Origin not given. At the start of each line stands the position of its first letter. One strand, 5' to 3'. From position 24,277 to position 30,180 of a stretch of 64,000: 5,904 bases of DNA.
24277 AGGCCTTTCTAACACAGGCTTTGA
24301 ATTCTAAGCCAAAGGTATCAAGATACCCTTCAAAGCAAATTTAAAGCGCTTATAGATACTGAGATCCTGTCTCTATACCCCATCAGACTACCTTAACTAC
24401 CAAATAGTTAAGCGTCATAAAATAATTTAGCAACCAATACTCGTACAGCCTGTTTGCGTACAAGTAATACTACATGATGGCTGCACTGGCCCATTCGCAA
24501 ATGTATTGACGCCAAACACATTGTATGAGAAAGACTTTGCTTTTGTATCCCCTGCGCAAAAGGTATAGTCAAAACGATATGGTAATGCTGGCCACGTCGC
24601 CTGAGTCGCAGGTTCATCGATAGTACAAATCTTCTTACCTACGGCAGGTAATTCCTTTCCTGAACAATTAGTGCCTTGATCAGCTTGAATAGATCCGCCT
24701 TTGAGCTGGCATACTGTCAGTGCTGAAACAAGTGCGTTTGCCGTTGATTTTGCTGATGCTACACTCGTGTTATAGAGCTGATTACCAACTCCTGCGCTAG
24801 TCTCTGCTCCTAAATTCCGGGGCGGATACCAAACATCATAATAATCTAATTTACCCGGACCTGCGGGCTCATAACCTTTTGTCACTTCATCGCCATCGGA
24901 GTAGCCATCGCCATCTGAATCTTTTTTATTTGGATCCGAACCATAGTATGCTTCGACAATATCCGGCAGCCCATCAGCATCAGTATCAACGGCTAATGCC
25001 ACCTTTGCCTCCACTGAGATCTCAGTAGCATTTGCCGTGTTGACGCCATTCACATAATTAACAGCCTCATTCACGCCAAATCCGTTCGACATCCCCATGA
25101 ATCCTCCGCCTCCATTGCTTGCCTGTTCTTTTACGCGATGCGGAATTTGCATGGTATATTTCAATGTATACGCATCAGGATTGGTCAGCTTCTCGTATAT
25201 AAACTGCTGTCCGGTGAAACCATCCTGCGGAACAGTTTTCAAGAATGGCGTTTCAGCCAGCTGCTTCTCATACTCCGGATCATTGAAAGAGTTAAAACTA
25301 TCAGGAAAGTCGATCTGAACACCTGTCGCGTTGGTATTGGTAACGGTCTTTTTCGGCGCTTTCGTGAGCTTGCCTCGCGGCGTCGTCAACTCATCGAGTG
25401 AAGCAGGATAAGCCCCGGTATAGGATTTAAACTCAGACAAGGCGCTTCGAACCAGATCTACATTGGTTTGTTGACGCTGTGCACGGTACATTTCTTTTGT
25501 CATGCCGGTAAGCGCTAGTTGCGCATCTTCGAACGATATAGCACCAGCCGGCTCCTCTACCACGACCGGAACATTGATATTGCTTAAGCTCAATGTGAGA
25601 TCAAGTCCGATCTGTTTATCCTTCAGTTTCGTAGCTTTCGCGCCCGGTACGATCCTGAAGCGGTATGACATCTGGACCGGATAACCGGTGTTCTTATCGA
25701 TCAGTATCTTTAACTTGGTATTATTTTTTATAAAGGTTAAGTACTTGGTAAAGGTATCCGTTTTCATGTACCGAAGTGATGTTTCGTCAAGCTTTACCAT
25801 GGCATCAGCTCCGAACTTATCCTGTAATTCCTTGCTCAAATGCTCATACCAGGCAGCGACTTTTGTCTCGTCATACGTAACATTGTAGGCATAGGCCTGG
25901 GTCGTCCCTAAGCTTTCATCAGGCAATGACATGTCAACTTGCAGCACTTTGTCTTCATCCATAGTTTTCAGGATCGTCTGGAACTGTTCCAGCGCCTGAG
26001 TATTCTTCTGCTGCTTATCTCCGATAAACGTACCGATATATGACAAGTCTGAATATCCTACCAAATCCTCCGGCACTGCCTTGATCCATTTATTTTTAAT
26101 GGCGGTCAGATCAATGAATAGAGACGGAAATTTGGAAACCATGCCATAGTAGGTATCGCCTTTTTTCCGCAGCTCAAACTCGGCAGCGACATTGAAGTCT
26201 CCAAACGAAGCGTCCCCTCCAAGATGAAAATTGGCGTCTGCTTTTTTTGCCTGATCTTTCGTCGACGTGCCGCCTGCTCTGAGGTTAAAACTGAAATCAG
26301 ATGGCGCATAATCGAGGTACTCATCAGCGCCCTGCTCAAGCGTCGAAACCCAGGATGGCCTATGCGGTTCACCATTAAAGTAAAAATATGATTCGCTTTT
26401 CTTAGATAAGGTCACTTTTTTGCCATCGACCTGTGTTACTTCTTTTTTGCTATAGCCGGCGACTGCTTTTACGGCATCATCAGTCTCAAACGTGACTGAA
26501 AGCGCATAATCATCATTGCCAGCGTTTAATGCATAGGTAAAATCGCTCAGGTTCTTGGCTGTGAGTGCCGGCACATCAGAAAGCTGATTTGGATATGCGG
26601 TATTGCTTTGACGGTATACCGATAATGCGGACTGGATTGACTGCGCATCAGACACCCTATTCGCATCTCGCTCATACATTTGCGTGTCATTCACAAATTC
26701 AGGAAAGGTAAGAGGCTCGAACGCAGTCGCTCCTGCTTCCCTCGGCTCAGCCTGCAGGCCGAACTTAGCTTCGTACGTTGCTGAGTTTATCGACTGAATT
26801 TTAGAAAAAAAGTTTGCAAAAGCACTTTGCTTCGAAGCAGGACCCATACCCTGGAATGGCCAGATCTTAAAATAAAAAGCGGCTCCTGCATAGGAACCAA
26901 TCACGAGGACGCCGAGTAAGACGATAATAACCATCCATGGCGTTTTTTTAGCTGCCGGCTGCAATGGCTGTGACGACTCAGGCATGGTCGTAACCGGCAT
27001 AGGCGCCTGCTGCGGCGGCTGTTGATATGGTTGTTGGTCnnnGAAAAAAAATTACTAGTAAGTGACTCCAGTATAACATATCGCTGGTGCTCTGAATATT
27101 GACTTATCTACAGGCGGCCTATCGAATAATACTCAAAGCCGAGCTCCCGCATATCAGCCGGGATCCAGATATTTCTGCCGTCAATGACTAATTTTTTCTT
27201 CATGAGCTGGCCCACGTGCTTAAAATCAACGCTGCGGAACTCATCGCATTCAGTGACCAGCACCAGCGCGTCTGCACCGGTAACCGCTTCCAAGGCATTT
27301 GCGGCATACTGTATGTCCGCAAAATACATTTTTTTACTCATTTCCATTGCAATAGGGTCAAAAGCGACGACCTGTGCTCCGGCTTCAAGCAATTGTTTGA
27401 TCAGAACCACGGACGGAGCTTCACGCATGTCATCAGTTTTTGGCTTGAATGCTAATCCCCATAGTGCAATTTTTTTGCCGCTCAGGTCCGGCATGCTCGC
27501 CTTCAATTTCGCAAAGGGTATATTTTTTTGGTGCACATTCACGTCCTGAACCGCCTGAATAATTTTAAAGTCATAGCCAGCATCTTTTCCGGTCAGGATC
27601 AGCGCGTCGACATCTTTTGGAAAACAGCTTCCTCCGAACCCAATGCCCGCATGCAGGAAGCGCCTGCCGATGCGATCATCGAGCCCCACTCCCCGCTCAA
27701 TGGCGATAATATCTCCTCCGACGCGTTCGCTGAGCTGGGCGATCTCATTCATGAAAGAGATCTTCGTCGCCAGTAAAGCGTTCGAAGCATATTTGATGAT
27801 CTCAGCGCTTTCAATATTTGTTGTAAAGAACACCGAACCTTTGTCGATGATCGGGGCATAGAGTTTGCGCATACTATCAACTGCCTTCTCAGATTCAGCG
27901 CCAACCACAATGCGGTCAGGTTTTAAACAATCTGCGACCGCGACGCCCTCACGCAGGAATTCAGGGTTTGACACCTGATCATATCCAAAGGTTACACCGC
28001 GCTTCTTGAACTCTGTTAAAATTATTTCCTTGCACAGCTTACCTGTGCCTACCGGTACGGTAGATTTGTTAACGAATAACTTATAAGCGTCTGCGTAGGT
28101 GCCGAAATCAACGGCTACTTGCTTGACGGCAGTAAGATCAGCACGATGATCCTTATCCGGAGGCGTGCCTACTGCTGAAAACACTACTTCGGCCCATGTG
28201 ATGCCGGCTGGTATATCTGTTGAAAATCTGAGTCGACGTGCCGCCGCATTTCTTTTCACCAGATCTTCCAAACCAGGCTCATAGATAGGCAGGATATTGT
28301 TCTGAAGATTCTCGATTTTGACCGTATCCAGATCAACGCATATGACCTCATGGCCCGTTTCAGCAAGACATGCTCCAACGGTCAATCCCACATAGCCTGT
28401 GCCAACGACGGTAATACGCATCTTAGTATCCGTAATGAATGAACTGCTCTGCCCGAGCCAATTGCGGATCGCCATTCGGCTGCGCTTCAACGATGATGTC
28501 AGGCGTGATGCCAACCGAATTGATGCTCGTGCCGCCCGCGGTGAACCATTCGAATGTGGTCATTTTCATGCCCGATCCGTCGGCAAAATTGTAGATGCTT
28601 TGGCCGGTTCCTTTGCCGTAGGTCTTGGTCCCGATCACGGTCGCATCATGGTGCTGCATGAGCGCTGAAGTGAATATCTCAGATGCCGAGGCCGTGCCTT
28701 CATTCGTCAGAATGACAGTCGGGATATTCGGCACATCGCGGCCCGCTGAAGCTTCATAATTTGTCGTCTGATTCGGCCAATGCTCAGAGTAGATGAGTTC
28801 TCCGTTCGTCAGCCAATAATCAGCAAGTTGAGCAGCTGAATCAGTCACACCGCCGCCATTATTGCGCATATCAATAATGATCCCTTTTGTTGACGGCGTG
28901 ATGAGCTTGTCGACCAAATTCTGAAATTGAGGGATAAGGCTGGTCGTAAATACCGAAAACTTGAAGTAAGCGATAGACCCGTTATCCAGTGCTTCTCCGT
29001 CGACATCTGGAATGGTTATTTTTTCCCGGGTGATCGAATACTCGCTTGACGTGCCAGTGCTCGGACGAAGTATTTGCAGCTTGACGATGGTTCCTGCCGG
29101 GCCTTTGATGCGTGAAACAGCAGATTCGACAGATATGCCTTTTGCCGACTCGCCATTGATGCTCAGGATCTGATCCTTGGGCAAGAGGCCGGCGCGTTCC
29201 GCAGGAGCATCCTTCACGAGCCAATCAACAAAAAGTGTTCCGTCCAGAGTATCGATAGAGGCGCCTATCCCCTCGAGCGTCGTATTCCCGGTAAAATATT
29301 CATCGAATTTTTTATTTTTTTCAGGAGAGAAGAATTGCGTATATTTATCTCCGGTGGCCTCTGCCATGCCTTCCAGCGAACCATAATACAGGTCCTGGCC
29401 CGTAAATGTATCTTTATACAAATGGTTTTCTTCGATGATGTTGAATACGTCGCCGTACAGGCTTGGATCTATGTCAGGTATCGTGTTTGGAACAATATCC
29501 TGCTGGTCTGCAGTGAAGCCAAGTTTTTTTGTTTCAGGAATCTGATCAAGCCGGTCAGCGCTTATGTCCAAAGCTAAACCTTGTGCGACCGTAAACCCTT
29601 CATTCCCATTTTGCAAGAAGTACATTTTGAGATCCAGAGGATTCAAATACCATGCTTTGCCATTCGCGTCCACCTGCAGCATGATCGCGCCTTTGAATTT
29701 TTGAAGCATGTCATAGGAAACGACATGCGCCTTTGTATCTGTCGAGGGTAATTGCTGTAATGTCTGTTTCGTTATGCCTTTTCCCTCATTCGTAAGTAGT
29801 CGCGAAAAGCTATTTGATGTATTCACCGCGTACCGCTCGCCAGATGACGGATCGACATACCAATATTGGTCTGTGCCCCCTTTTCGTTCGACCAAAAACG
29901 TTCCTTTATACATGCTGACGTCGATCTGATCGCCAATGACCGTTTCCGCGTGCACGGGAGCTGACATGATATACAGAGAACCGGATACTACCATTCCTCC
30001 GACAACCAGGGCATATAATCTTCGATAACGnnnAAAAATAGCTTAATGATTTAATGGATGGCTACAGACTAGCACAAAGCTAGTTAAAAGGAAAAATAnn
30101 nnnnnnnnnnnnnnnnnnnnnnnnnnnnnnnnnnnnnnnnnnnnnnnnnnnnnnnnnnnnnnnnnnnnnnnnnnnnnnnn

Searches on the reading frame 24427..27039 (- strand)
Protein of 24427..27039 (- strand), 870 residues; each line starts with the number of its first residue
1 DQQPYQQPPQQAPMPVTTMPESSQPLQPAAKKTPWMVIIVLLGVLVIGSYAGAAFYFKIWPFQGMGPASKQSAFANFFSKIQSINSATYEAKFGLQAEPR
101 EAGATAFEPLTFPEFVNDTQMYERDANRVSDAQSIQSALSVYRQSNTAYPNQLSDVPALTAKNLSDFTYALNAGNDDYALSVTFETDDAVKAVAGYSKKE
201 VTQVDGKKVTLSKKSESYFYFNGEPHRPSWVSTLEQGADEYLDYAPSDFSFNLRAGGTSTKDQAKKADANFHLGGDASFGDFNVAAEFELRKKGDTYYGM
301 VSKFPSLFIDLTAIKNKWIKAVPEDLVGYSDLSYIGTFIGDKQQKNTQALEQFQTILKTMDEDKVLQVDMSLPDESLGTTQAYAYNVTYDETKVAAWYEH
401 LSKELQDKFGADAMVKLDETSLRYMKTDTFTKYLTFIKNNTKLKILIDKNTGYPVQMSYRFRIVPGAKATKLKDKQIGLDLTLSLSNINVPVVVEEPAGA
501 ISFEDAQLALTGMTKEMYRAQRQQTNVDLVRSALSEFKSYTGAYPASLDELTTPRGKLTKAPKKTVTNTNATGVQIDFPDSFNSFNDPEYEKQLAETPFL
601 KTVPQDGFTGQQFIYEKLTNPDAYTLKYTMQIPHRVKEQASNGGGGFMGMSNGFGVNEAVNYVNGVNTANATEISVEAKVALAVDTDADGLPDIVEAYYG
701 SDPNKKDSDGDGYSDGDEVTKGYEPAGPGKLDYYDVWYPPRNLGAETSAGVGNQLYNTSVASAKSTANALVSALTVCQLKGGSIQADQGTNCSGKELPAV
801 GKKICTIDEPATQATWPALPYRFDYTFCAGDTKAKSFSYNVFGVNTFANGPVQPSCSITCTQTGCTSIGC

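Call 64: search_protein_families(library=ncbifam, proteins=[window:24427-27039:-], max_evalue=0.00001)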
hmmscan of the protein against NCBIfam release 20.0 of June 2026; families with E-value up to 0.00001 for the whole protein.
window:24427-27039:- (870 aa): 1 family
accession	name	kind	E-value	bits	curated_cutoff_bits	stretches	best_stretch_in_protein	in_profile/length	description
NF033765.2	gliding_CglD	equivalog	1.2e-07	29.9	400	1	658-719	240-300/1124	adventurous gliding motility lipoprotein CglD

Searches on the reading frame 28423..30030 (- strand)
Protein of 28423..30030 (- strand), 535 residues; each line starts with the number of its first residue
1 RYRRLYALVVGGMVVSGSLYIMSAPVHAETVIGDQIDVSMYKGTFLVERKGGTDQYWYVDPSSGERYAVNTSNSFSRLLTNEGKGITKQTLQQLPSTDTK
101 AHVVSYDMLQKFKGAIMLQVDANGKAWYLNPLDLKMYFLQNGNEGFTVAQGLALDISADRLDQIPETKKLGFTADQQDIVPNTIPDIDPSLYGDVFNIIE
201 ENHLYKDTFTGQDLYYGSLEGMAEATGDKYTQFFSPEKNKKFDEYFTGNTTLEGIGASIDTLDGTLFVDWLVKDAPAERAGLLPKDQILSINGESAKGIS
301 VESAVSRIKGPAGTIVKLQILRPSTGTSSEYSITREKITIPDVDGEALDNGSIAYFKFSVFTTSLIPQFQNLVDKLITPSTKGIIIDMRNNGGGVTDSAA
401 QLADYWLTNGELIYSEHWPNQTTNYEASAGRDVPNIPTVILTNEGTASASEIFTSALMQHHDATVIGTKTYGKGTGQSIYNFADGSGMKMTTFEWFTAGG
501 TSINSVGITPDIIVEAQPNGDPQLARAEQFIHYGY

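Call 64: search_protein_families(library=ncbifam, proteins=[window:28423-30030:-], max_evalue=0.00001)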
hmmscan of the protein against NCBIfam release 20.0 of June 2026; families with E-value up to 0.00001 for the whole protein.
window:28423-30030:- (535 aa): 11 families
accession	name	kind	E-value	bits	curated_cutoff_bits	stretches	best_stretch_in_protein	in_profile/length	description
TIGR00225.1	prc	subfamily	9e-81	271.5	218.6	1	205-517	5-317/335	C-terminal processing peptidase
NF052377.1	lmo1851_S41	exception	5.8e-71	239.6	725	1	194-515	52-368/468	lmo1851 family serine protease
NF045589.1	Cterm_S41_CtpB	exception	2.3e-62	211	633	1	203-526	69-392/416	carboxyl-terminal processing protease CtpB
NF045588.1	Cterm_S41_CtpA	exception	1.1e-61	209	625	1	189-526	50-388/401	carboxyl-terminal processing protease CtpA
NF045590.1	Cterm_S41_CtpC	exception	1.6e-60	205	665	1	199-525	65-389/418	carboxyl-terminal processing protease CtpC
TIGR03900.1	prc_long_Delta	hypoth_equivalog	3.7e-59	200.6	660.95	1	193-524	84-414/973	MXAN_5808 family serine peptidase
NF045591.1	Cterm_S41_CtpZ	exception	5.3e-47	160.4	525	1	213-517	73-377/403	carboxyl-terminal processing protease CtpZ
NF051464.1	tail_spec_CT441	exception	1.1e-37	130.2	700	1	222-516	219-527/645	tail-specific protease Tsp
NF008388.1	PRK11186.1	exception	1.6e-35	122.6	825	1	228-514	223-526/663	carboxy terminal-processing peptidase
NF058627.1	S41_Gfo1087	equivalog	7e-12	45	455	1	267-476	136-369/489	GFO_1087 family putative carboxy terminal peptidase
NF033424.1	chlamy_CPAF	equivalog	7.1e-06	24.9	250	0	437-515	458-539/564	protease-like activity factor CPAF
